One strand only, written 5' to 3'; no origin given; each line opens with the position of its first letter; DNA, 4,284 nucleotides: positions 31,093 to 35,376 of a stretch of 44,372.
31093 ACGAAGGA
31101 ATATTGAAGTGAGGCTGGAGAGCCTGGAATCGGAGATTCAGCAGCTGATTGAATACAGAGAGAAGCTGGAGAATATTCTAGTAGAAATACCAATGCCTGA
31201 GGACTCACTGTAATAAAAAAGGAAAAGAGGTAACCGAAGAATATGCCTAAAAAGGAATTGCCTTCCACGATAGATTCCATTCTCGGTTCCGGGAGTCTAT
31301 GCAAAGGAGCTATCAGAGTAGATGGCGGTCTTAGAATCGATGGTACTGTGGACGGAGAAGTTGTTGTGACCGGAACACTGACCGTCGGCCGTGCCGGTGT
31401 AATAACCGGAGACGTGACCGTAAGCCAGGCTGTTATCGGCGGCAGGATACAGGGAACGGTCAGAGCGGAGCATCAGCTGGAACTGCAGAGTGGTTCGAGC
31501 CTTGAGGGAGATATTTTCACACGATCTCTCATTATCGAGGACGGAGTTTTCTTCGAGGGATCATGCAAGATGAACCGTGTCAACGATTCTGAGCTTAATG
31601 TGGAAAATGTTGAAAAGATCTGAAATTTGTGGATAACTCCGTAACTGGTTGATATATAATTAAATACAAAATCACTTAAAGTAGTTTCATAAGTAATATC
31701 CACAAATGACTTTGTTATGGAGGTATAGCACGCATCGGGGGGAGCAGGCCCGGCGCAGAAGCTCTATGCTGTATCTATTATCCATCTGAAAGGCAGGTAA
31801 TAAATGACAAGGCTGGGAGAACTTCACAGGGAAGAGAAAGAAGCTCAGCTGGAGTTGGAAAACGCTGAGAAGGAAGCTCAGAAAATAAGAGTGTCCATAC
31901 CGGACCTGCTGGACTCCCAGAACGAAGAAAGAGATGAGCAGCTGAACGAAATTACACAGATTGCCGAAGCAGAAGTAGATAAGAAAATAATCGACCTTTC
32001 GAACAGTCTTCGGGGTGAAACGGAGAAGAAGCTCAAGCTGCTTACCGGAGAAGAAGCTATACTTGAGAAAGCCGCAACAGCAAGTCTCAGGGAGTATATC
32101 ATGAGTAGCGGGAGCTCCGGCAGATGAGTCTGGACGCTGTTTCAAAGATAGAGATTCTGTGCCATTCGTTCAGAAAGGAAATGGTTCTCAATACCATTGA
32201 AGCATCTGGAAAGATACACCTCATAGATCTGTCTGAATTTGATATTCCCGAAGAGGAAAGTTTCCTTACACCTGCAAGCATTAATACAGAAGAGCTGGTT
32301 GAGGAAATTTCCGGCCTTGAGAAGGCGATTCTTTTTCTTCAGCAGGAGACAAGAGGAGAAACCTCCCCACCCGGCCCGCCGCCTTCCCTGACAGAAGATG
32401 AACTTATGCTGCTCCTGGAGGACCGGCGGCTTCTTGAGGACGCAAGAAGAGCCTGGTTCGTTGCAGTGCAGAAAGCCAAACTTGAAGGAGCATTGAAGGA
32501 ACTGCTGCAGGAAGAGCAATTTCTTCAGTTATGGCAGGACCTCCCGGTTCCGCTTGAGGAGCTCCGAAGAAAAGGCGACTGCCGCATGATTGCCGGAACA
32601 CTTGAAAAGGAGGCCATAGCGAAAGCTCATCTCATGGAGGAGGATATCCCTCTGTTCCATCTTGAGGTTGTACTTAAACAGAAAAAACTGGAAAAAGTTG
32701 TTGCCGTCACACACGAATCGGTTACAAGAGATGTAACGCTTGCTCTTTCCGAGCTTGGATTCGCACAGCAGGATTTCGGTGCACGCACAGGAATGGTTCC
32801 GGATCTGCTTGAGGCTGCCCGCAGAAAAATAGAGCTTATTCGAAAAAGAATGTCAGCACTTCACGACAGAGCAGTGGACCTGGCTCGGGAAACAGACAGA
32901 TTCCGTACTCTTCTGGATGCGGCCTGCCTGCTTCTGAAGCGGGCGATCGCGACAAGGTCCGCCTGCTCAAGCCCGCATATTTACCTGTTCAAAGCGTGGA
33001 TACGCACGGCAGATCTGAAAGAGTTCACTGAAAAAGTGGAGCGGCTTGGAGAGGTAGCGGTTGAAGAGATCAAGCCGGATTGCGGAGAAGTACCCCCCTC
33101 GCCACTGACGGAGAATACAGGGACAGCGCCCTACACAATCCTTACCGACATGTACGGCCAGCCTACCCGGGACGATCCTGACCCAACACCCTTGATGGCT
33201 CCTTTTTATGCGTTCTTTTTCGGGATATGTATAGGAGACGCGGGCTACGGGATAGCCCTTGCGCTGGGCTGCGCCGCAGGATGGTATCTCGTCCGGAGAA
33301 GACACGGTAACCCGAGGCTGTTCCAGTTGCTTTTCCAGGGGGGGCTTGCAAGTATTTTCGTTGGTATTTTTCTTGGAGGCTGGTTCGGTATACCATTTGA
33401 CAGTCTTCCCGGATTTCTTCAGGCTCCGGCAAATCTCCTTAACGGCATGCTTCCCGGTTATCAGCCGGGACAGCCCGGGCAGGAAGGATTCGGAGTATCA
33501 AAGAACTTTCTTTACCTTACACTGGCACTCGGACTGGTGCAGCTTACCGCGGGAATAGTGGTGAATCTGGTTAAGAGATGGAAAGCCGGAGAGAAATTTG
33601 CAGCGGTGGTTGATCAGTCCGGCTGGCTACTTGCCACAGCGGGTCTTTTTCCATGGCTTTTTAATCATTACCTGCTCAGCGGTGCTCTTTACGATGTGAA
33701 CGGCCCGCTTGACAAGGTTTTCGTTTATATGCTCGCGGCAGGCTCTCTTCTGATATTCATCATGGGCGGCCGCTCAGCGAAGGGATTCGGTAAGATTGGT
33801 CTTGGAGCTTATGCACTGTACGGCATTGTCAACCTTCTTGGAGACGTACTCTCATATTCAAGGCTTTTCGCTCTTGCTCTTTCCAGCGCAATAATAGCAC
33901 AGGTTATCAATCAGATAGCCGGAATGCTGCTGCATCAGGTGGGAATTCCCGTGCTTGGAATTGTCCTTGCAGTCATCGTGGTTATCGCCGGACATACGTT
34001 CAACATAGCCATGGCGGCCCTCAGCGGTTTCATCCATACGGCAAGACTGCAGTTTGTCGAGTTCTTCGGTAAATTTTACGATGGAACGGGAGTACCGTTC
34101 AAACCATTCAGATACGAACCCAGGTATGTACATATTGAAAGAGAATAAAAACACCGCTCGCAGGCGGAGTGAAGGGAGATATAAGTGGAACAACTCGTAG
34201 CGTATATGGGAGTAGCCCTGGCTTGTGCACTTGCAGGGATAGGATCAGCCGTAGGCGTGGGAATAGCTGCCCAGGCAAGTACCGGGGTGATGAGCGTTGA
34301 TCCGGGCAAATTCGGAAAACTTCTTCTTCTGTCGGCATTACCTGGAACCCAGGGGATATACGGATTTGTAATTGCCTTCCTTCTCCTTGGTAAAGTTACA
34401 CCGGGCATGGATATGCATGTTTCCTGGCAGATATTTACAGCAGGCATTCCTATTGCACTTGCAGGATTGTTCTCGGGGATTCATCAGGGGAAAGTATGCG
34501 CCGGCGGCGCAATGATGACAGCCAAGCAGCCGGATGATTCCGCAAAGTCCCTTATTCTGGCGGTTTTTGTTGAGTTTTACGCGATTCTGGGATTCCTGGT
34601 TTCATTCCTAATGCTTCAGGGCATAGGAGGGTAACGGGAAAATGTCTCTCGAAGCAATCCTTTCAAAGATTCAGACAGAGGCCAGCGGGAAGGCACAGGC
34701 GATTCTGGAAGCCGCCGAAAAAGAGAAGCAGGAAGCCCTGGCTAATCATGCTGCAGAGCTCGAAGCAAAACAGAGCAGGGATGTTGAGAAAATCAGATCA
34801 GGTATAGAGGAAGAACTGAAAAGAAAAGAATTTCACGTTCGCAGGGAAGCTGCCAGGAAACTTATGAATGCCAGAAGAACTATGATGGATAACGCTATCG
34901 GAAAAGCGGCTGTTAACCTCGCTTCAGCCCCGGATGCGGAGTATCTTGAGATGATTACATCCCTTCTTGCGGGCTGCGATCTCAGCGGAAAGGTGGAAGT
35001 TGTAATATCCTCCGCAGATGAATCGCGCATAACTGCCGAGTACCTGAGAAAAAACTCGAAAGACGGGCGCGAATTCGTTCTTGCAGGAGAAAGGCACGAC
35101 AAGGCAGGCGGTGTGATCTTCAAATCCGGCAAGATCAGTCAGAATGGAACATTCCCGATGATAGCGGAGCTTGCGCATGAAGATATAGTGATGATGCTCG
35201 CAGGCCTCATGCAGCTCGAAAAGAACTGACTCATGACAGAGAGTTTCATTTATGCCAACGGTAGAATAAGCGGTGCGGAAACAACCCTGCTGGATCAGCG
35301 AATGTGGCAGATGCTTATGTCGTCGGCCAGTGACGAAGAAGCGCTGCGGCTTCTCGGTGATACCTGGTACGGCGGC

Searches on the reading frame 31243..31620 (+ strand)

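Call 39: search_protein_families(library=pfam, proteins=[window:31243-31620:+], max_evalue=0.001)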
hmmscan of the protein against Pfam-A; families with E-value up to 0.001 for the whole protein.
window:31243-31620:+ (126 aa): 1 family
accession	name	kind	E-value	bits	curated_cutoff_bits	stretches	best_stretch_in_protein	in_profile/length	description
PF04519.19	Bactofilin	-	9.9e-26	90.3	27.9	1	12-109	1-98/98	Polymer-forming cytoskeletal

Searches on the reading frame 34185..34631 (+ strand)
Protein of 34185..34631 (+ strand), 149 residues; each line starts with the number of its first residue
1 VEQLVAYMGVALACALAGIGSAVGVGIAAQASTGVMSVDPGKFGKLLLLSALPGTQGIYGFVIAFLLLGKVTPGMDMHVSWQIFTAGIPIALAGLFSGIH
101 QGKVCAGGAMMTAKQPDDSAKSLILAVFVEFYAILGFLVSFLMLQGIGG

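Call 39: search_protein_families(library=pfam, proteins=[window:34185-34631:+], max_evalue=0.001)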
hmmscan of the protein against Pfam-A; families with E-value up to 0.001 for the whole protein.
window:34185-34631:+ (149 aa): 1 family
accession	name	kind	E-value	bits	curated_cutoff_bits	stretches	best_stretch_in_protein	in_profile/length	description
PF00137.26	ATP-synt_C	-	2e-35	121.3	24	2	84-143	1-60/60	ATP synthase subunit C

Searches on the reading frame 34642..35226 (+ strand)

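Call 39: search_protein_families(library=pfam, proteins=[window:34642-35226:+], max_evalue=0.001)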
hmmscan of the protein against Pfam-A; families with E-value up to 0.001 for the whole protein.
window:34642-35226:+ (195 aa): 1 family
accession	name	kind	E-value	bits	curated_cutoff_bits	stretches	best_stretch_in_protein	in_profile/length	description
PF01991.23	vATP-synt_E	-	2.2e-09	37.5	24.2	1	9-182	1-190/199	ATP synthase (E/31 kDa) subunit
